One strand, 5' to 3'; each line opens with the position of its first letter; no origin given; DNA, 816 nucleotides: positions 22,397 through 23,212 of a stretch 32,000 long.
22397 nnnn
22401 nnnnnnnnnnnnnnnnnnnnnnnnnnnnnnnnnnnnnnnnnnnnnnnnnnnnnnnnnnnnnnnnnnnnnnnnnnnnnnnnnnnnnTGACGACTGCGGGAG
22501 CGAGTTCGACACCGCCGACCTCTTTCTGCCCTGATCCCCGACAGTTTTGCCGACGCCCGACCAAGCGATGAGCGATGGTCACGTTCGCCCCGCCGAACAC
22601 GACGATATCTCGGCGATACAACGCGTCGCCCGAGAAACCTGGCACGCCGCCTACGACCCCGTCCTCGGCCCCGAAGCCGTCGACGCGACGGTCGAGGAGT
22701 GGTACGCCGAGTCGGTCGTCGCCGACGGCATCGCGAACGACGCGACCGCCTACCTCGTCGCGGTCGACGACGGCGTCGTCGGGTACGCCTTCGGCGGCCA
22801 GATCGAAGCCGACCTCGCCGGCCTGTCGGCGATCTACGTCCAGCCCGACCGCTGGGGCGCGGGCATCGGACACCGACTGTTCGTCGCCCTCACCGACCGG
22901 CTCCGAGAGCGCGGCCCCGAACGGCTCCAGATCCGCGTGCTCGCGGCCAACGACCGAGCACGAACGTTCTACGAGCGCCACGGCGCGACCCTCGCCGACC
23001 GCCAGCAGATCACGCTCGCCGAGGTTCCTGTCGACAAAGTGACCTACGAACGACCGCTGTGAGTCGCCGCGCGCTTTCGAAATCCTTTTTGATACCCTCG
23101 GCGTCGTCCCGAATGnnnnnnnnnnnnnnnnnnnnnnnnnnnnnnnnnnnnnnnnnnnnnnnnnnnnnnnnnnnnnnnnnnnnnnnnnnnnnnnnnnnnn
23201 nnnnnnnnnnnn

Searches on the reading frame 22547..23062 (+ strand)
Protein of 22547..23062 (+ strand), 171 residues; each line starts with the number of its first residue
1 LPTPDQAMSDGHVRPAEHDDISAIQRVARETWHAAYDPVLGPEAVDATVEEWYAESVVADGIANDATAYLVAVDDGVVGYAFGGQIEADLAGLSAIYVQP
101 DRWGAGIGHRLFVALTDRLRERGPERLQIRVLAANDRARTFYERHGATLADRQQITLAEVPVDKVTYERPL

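Call 3: search_protein_families(library=pfam, proteins=[window:22547-23062:+], max_evalue=1)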
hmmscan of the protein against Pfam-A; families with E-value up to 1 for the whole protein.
window:22547-23062:+ (171 aa): 9 families
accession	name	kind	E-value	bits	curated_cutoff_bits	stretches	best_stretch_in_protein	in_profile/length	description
PF00583.31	Acetyltransf_1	-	2.2e-13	51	20.7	1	51-146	26-115/116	Acetyltransferase (GNAT) family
PF13508.13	Acetyltransf_7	-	2.2e-10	41.2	27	1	68-146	4-81/84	Acetyltransferase (GNAT) domain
PF13673.13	Acetyltransf_10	-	2.5e-08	34.4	23.6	1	54-146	18-106/128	Acetyltransferase (GNAT) domain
PF08445.16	FR47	-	1.3e-07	31.9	22.1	1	79-150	10-80/86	FR47-like protein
PF13302.13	Acetyltransf_3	-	8e-07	30.3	25.4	1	13-147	4-137/138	Acetyltransferase (GNAT) domain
PF13420.13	Acetyltransf_4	-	1.5e-05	25.5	24.3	1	16-152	4-139/155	Acetyltransferase (GNAT) domain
PF13480.13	Acetyltransf_6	-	0.019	15.6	22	1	16-127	26-132/143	Acetyltransferase (GNAT) domain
PF13527.13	Acetyltransf_9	-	0.07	13.6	25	1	82-148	65-125/127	Acetyltransferase (GNAT) domain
PF19616.4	DUF6121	-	0.089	13.2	27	1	53-95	64-106/155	Family of unknown function (DUF6121)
